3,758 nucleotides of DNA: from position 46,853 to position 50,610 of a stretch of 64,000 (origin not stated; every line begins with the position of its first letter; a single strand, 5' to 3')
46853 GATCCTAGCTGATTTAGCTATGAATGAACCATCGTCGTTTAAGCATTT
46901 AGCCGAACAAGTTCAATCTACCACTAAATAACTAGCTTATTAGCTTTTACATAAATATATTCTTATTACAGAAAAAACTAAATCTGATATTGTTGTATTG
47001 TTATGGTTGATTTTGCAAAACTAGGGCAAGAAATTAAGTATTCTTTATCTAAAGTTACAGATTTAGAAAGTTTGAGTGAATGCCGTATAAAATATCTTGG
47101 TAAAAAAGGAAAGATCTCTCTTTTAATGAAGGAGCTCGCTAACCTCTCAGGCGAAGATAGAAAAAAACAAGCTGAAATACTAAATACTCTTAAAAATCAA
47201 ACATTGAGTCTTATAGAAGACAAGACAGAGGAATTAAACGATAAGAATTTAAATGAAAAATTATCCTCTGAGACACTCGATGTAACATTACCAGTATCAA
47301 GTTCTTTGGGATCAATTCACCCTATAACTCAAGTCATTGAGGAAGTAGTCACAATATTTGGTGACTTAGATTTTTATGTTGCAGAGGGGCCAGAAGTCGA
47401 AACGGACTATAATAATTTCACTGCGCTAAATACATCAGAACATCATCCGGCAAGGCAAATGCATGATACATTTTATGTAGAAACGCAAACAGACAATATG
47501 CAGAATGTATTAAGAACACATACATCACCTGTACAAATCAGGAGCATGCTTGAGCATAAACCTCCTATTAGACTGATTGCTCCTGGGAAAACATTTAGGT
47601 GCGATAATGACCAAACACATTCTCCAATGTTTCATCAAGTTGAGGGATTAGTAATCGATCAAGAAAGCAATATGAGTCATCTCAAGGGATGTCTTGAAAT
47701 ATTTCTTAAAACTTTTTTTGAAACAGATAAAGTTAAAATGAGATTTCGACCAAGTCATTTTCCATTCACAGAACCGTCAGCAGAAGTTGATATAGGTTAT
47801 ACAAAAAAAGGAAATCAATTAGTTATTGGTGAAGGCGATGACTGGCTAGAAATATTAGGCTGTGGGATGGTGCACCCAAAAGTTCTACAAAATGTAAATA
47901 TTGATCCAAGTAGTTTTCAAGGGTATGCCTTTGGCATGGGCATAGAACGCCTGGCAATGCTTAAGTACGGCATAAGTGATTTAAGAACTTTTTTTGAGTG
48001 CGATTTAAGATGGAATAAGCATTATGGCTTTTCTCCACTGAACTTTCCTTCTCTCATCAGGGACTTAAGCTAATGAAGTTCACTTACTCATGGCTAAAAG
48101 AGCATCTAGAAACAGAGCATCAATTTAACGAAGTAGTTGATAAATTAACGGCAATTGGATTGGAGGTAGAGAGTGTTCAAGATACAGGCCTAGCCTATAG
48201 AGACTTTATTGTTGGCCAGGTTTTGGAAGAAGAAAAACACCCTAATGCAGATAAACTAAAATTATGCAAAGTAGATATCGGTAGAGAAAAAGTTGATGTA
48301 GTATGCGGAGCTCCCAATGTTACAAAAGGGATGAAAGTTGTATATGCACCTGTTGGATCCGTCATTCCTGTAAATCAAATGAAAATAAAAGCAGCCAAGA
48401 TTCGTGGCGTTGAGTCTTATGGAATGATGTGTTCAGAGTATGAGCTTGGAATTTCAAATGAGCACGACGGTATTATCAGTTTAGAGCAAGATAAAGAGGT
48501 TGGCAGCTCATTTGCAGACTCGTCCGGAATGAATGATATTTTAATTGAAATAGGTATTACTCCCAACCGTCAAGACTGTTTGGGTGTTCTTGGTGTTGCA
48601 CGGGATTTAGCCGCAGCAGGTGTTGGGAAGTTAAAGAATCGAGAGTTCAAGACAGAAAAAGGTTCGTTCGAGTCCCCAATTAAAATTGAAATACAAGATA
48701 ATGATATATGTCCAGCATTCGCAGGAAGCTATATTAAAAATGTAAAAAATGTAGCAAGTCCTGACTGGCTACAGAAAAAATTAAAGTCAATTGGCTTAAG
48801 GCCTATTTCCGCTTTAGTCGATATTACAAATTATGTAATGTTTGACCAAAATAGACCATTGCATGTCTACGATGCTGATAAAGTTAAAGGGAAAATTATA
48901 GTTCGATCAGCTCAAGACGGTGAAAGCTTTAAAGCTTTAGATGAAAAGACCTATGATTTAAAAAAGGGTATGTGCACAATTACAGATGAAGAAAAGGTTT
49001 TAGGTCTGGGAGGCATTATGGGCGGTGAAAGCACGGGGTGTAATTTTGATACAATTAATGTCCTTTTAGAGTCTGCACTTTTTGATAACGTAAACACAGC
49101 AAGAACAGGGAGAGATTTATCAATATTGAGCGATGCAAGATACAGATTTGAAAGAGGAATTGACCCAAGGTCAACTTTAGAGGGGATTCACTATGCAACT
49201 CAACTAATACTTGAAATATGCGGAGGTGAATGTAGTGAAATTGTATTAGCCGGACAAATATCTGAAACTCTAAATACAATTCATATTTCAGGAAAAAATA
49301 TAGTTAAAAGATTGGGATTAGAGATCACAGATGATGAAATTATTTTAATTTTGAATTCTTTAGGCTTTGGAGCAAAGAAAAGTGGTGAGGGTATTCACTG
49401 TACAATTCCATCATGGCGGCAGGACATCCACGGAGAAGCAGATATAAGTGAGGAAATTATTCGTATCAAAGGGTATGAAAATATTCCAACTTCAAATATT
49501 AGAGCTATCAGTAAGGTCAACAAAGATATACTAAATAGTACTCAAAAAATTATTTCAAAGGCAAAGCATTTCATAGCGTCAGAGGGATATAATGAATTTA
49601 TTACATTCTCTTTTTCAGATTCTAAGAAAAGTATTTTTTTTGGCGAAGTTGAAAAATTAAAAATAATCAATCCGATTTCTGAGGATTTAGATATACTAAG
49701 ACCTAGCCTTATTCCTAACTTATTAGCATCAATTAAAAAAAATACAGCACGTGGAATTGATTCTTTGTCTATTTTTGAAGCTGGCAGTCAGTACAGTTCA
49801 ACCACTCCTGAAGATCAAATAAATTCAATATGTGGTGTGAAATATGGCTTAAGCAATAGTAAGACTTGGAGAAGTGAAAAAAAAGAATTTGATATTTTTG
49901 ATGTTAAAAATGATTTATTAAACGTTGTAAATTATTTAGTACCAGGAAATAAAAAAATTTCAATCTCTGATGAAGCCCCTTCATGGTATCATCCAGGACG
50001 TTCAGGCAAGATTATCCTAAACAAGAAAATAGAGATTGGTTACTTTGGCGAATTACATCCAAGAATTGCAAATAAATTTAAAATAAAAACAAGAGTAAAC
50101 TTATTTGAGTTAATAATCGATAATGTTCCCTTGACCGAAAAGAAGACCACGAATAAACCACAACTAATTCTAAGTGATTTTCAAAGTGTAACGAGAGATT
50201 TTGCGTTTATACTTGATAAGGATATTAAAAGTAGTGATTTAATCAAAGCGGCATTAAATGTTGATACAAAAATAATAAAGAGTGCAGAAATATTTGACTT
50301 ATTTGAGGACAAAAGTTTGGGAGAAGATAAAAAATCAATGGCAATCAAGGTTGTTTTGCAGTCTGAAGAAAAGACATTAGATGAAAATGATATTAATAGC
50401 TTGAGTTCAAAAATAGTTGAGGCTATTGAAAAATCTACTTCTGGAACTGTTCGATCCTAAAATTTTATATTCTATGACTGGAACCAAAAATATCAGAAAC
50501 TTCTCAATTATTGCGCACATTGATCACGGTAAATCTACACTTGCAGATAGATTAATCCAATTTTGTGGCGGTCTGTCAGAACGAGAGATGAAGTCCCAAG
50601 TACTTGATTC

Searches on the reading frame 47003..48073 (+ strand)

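Call 85: search_protein_families(library=pfam, proteins=[window:47003-48073:+], max_evalue=0.00001)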
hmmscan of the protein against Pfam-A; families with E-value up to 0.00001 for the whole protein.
window:47003-48073:+ (356 aa): 2 families
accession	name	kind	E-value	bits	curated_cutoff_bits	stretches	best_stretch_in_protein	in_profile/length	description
PF01409.25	tRNA-synt_2d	-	4.3e-98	328.1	19.8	1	92-340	2-245/246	tRNA synthetases class II core domain (F)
PF02912.23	Phe_tRNA-synt_N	-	2.1e-17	63.3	22.3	1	19-87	1-69/69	Aminoacyl tRNA synthetase class II, N-terminal domain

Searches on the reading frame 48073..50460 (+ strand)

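Call 85: search_protein_families(library=pfam, proteins=[window:48073-50460:+], max_evalue=0.00001)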
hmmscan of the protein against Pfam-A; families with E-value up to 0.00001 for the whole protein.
window:48073-50460:+ (795 aa): 5 families
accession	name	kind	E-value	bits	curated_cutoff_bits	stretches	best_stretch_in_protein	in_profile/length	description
PF03483.22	B3_4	-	7e-64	215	29.3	1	213-384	2-174/174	B3/4 domain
PF17759.6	tRNA_synthFbeta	-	2e-45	155.3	22.4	1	483-680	11-212/214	Phenylalanyl tRNA synthetase beta chain CLM domain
PF03147.19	FDX-ACB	-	4.1e-25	88.5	31.1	1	701-794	1-94/94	Ferredoxin-fold anticodon binding domain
PF01588.26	tRNA_bind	-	2e-22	79.5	27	1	46-145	2-95/96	Putative tRNA binding domain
PF03484.21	B5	-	5.3e-21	75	28.6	1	404-468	2-67/67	tRNA synthetase B5 domain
